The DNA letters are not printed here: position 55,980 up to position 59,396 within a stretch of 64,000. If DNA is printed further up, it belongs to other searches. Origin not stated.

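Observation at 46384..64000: Seventeen-kilobase surface-glycosylation locus with the parts list of a lipid-linked, en-bloc (Pgl-like) glycosylation pathway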

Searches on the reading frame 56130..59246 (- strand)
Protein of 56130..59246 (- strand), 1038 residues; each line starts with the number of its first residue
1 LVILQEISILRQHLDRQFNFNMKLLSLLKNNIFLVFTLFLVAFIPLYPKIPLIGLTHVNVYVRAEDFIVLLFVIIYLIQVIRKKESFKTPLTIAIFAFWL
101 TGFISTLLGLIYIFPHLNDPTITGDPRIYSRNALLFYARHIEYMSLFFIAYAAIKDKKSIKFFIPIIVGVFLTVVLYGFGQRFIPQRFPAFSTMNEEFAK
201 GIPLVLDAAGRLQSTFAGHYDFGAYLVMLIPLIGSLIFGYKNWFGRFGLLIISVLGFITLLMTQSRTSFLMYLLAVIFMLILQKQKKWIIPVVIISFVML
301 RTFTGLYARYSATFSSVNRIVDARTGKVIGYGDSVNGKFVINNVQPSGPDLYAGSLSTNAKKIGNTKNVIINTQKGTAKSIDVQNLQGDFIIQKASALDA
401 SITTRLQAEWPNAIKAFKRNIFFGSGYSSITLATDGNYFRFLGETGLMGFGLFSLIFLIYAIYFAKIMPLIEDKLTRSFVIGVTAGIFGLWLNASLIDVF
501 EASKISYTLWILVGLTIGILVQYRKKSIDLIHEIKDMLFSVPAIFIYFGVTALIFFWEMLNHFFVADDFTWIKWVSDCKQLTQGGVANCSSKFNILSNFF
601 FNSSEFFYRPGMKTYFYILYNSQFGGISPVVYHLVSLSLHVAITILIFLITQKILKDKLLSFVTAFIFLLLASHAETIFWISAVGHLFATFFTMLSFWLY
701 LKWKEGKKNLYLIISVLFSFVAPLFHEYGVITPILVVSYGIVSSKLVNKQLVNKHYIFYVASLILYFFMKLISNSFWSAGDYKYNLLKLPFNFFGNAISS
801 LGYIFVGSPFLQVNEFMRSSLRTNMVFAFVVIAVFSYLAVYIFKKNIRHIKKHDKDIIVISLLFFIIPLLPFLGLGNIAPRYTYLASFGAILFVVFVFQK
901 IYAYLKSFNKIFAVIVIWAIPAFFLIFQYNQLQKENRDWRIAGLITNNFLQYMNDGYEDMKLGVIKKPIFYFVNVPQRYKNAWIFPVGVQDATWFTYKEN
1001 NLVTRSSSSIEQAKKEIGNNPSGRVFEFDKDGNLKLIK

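Call 3: search_protein_families(library=pfam, proteins=[window:56130-59246:-], max_evalue=0.01)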
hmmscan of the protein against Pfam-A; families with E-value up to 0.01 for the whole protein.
window:56130-59246:- (1038 aa): 2 families
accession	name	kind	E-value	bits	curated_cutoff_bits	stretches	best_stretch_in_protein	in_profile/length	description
PF04932.20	Wzy_C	-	1.1e-08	35.5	31.7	1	252-433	2-112/149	O-Antigen ligase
PF02361.21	CbiQ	-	0.0049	17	25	1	703-852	8-161/216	Cobalt transport protein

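Call 14: search_protein_families(library=ncbifam, proteins=[window:56130-59246:-], max_evalue=0.01)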
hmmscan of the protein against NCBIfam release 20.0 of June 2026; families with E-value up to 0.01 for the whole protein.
window:56130-59246:- (1038 aa): 0 families

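Call 15: search_solved_structures(query=window:56130-59246:-, max_evalue=1)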
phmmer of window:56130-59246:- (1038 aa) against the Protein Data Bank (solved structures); distinct sequences matched with E-value up to 1: 0.

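Call 16: find_homologous_proteins(query=window:56130-59246:-, max_evalue=0.00001)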
Query window:56130-59246:- (1038 aa): 1189 proteins with E <= 0.00001 among 8000 candidates; the best 120 are listed.
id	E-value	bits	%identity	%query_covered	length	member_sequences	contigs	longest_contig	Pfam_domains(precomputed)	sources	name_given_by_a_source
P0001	0.0e+0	2235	100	98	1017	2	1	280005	PF04932.21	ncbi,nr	ncbi:MAG TPA: O-antigen ligase family protein [Candidatus Limnocylindrales bacterium]|nr:O-antigen l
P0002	0.0e+0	1626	70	98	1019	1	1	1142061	PF04932.21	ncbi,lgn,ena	-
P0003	0.0e+0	1599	69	98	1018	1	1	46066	PF04932.21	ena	-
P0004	0.0e+0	1580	67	98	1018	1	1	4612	PF04932.21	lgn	-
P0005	0.0e+0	1515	65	98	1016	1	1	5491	PF04932.21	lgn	-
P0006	0.0e+0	1515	66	98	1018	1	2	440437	PF04932.21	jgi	jgi:hypothetical protein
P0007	0.0e+0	1490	65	98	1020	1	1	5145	PF04932.21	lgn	-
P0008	0.0e+0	1476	64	98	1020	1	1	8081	PF04932.21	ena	-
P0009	0.0e+0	1255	56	98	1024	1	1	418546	PF04932.21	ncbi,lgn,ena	-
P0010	0.0e+0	1028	49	98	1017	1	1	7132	PF04932.21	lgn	-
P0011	3.5e-297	1007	48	98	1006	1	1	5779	PF04932.21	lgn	-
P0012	2.2e-295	1001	48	97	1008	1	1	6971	PF04932.21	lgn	-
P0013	1.1e-294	999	49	97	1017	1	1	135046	PF04932.21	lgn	-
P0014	4.6e-294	997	47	98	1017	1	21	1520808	PF04932.21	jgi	jgi:hypothetical protein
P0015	4.8e-291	987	48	98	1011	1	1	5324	PF04932.21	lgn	-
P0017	1.5e-272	926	45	98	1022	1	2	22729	PF04932.21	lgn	-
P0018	6.8e-271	920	45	97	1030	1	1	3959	PF04932.21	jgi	jgi:hypothetical protein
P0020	2.5e-269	915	44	96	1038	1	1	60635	PF04932.21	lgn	-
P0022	4.5e-269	914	44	98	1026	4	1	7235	PF04932.21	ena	-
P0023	4.7e-266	904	44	98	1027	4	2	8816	PF04932.21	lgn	-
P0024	5.2e-266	904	45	98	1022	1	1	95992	PF04932.21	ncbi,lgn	-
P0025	1.0e-265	903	44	97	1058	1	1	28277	PF04932.21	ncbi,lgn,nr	ncbi:MAG TPA: O-antigen ligase family protein [Patescibacteria group bacterium]|nr:O-antigen ligase 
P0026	2.8e-265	901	44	98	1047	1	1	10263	PF04932.21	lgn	-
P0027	3.1e-265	901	44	98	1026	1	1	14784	PF04932.21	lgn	-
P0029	3.4e-264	898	43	98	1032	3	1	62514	PF04932.21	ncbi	-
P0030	4.0e-264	898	44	98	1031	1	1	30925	PF04932.21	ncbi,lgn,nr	ncbi:MAG: O-antigen ligase family protein [Patescibacteria group bacterium]|nr:O-antigen ligase fami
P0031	9.2e-264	896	45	98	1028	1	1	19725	PF04932.21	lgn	-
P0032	1.1e-263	896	44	98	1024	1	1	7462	PF04932.21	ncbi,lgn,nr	ncbi:MAG: O-antigen ligase family protein [Candidatus Levybacteria bacterium]|nr:O-antigen ligase fa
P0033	1.0e-262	893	45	98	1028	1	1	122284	PF04932.21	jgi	jgi:hypothetical protein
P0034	5.3e-262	891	43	98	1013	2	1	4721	PF04932.21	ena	-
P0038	2.1e-261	889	44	98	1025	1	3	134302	PF04932.21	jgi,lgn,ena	-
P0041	1.6e-259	882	44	98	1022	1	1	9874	PF04932.21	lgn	-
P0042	3.7e-258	878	44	98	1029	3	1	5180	PF04932.21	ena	-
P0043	5.5e-258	877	43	98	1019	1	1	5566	PF04932.21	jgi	-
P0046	2.4e-257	875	43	98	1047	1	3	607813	PF04932.21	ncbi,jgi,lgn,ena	-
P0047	9.3e-257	873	43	98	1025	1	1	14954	PF04932.21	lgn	-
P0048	9.3e-257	873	44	98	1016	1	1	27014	PF04932.21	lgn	-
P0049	1.4e-256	873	43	98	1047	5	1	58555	PF04932.21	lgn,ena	-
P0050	2.5e-256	872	43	98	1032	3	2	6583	PF04932.21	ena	-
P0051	2.5e-256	872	43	98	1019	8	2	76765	PF04932.21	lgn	-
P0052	6.2e-256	870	44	98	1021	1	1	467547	PF04932.21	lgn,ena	-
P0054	2.1e-255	869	44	95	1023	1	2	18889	PF04932.21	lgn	-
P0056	5.3e-255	867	42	97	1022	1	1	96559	PF04932.21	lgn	-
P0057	7.1e-255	867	43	97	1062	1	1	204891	PF04932.21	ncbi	-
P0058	2.1e-254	865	43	98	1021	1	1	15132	PF04932.21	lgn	-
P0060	2.5e-253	862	43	98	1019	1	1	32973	PF04932.21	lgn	-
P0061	5.1e-253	861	43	97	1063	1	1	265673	PF04932.21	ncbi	-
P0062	1.5e-252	859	43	98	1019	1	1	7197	PF04932.21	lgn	-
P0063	2.1e-252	859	43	98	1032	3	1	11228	PF04932.21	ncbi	-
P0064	5.5e-252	857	43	98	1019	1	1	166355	PF04932.21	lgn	-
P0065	6.5e-252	857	43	98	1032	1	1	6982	PF04932.21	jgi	jgi:hypothetical protein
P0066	7.0e-252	857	43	98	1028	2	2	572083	PF04932.21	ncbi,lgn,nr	ncbi:MAG: O-antigen ligase family protein [Patescibacteria group bacterium]|nr:O-antigen ligase fami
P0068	4.6e-250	851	43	98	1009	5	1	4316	PF04932.21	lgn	-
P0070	1.9e-249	849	43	98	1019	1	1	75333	PF04932.21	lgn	-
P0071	2.9e-249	848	42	98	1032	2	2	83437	PF04932.21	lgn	-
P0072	3.8e-249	848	43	98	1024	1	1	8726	PF04932.21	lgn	-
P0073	4.8e-248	844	43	98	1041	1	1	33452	PF04932.21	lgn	-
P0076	5.1e-247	841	43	97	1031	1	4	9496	PF04932.21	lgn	-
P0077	9.6e-247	840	41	98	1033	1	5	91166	PF04932.21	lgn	-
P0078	1.1e-246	840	42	98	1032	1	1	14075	PF04932.21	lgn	-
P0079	1.7e-246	839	41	98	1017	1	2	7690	PF04932.21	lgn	-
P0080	2.1e-246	839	42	98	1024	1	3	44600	PF04932.21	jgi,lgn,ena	-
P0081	2.4e-246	839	42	98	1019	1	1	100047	PF04932.21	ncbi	-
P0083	3.3e-246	838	42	97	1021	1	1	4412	PF04932.21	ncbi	-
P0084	8.0e-246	837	42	98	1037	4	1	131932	PF04932.21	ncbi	-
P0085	9.0e-246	837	42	97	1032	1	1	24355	PF04932.21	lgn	-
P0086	2.9e-245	835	42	98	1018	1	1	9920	PF04932.21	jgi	jgi:hypothetical protein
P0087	6.7e-245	834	42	97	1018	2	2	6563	PF04932.21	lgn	-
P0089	1.8e-244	833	42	98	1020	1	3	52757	PF04932.21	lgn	-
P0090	5.8e-244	831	42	97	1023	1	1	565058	PF04932.21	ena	-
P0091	6.4e-244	831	42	97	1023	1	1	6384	PF04932.21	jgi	jgi:hypothetical protein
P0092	8.3e-244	830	41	98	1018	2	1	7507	PF04932.21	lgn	-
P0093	1.9e-243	829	41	98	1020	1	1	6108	PF04932.21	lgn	-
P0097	1.8e-242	826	41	98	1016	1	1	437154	PF04932.21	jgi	jgi:hypothetical protein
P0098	2.3e-242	826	41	98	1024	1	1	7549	PF04932.21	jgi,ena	-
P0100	5.4e-242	824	42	86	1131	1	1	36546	PF04932.21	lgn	-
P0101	5.7e-242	824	41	98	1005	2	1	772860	PF04932.21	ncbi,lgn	-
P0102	6.4e-242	824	42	97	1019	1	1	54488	PF04932.21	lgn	-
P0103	9.7e-242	823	42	98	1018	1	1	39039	PF04932.21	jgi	-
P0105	2.5e-241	822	41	97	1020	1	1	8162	PF04932.21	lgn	-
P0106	2.7e-241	822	41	98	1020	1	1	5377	PF04932.21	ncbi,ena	-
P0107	2.6e-240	819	42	98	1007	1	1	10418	PF04932.21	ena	-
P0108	3.9e-240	818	40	98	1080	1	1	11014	PF04932.21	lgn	-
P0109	1.4e-239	816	40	98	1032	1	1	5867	PF04932.21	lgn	-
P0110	1.5e-239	816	40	98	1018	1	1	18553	PF04932.21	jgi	jgi:hypothetical protein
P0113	1.9e-238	813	41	98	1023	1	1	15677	PF04932.21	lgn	-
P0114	2.1e-238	812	40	97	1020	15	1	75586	PF04932.21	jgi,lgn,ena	-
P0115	4.1e-238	811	40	98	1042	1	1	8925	PF04932.21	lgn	-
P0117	1.8e-237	809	41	98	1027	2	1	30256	PF04932.21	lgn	-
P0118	2.3e-237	809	41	98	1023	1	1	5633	PF04932.21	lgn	-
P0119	3.4e-237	808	41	98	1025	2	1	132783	PF04932.21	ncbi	-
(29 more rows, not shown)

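Call 18: find_encoding_contigs(protein=P0002, flank=10000, max_places=2)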
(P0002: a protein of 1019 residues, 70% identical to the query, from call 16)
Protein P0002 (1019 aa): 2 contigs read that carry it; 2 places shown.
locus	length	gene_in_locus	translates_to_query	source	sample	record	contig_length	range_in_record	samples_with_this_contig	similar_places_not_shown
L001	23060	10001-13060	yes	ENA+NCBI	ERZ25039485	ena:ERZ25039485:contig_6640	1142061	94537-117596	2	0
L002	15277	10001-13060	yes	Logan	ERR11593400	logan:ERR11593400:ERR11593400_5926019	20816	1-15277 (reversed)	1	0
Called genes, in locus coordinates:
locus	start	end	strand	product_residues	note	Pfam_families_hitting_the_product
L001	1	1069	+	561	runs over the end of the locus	PF02366:PMT (weak), PF13231:PMT_2 (weak)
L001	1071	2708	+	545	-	PF02366:PMT, PF13231:PMT_2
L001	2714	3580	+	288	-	PF00535:Glycos_transf_2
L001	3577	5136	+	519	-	-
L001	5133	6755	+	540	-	-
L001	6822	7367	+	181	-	PF13439:Glyco_transf_4 (weak)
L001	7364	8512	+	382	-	PF13439:Glyco_transf_4, PF20706:GT4-conflict, PF00534:Glycos_transf_1, PF13692:Glyco_trans_1_4, PF13524:Glyco_trans_1_2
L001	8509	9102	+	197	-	PF00132:Hexapep, PF14602:Hexapep_2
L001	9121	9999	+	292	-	PF00535:Glycos_transf_2, PF10111:Glyco_tranf_2_2 (weak), PF13641:Glyco_tranf_2_3, PF13712:Glyco_tranf_2_5 (faint), PF13632:Glyco_trans_2_3 (weak)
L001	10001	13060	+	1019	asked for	PF04932:Wzy_C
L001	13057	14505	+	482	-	PF02366:PMT, PF13231:PMT_2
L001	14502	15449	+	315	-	PF13439:Glyco_transf_4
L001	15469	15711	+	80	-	-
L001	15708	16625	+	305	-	PF00535:Glycos_transf_2, PF13641:Glyco_tranf_2_3, PF13632:Glyco_trans_2_3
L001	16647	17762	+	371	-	PF13439:Glyco_transf_4, PF13579:Glyco_trans_4_4 (faint), PF20706:GT4-conflict (weak), PF00534:Glycos_transf_1, PF13692:Glyco_trans_1_4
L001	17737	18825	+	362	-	PF00534:Glycos_transf_1, PF13692:Glyco_trans_1_4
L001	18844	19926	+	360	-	PF00483:NTP_transferase, PF22640:ManC_GMP_beta-helix (weak)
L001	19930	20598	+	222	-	PF02397:Bac_transf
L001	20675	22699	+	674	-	PF13196:DUF4012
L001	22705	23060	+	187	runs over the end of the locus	PF11967:RecO_N, PF02565:RecO_C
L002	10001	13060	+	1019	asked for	PF04932:Wzy_C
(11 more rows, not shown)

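Call 19: find_encoding_contigs(protein=P0009, flank=10000, max_places=2)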
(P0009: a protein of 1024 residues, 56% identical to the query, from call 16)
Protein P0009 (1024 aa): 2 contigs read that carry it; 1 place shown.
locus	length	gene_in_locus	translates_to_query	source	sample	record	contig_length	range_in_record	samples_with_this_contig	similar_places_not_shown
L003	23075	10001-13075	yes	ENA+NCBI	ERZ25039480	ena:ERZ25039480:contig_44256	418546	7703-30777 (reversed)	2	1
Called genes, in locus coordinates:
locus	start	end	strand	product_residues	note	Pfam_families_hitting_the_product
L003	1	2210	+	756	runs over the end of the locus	-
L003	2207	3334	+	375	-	-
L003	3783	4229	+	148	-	PF00665:rve, PF13683:rve_3, PF13333:rve_2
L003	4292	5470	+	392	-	PF01041:DegT_DnrJ_EryC1, PF01053:Cys_Met_Meta_PP (weak)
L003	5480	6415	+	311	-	PF01370:Epimerase, PF04321:RmlD_sub_bind, PF16363:GDP_Man_Dehyd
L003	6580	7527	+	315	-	PF00535:Glycos_transf_2, PF10111:Glyco_tranf_2_2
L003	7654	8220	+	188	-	PF13439:Glyco_transf_4 (weak)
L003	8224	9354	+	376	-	PF13439:Glyco_transf_4, PF20706:GT4-conflict, PF00534:Glycos_transf_1, PF13692:Glyco_trans_1_4, PF13524:Glyco_trans_1_2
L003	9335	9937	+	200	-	PF25084:LbH_EIF2B (faint), PF00132:Hexapep, PF14602:Hexapep_2 (weak)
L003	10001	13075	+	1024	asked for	PF04932:Wzy_C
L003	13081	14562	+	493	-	-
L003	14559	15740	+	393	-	PF13439:Glyco_transf_4, PF00534:Glycos_transf_1, PF13692:Glyco_trans_1_4, PF13524:Glyco_trans_1_2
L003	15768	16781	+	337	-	PF01757:Acyl_transf_3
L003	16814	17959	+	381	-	PF13439:Glyco_transf_4, PF00534:Glycos_transf_1, PF13692:Glyco_trans_1_4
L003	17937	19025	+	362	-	PF13439:Glyco_transf_4 (weak), PF00534:Glycos_transf_1, PF13692:Glyco_trans_1_4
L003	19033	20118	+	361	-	PF00483:NTP_transferase, PF22640:ManC_GMP_beta-helix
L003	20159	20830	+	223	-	PF02397:Bac_transf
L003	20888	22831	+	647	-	PF13196:DUF4012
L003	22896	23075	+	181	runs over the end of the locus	PF11967:RecO_N, PF02565:RecO_C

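Call 20: find_encoding_contigs(protein=P0014, flank=10000, max_places=1)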
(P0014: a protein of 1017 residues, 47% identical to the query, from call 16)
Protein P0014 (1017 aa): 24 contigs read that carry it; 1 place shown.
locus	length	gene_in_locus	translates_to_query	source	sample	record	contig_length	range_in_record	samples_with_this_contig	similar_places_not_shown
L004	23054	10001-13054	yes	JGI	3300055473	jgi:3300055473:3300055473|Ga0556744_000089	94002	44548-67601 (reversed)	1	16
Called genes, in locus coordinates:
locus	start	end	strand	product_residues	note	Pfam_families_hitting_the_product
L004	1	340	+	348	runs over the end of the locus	PF00535:Glycos_transf_2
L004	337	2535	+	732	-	-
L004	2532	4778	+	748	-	-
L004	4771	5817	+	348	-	-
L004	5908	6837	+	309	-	PF00535:Glycos_transf_2, PF10111:Glyco_tranf_2_2 (weak)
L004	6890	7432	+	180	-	PF13439:Glyco_transf_4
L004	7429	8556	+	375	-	PF20706:GT4-conflict, PF00534:Glycos_transf_1, PF13692:Glyco_trans_1_4, PF13524:Glyco_trans_1_2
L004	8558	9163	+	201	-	PF25087:GMPPB_C (faint), PF00132:Hexapep, PF14602:Hexapep_2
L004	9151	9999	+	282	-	PF00535:Glycos_transf_2, PF10111:Glyco_tranf_2_2, PF13641:Glyco_tranf_2_3, PF13712:Glyco_tranf_2_5 (weak), PF13632:Glyco_trans_2_3 (weak), PF02709:Glyco_transf_7C (weak)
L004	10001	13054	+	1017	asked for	PF04932:Wzy_C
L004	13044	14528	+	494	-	PF02366:PMT (weak), PF13231:PMT_2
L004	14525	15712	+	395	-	PF13439:Glyco_transf_4, PF00534:Glycos_transf_1, PF13692:Glyco_trans_1_4, PF13524:Glyco_trans_1_2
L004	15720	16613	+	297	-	PF00535:Glycos_transf_2, PF13641:Glyco_tranf_2_3, PF13632:Glyco_trans_2_3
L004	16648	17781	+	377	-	PF13439:Glyco_transf_4, PF00534:Glycos_transf_1, PF13692:Glyco_trans_1_4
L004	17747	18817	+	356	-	PF00534:Glycos_transf_1, PF13692:Glyco_trans_1_4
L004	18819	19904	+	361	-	PF00483:NTP_transferase, PF22640:ManC_GMP_beta-helix (weak)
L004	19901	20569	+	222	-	PF02397:Bac_transf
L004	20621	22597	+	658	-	PF13196:DUF4012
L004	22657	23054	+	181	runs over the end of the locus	PF11967:RecO_N, PF02565:RecO_C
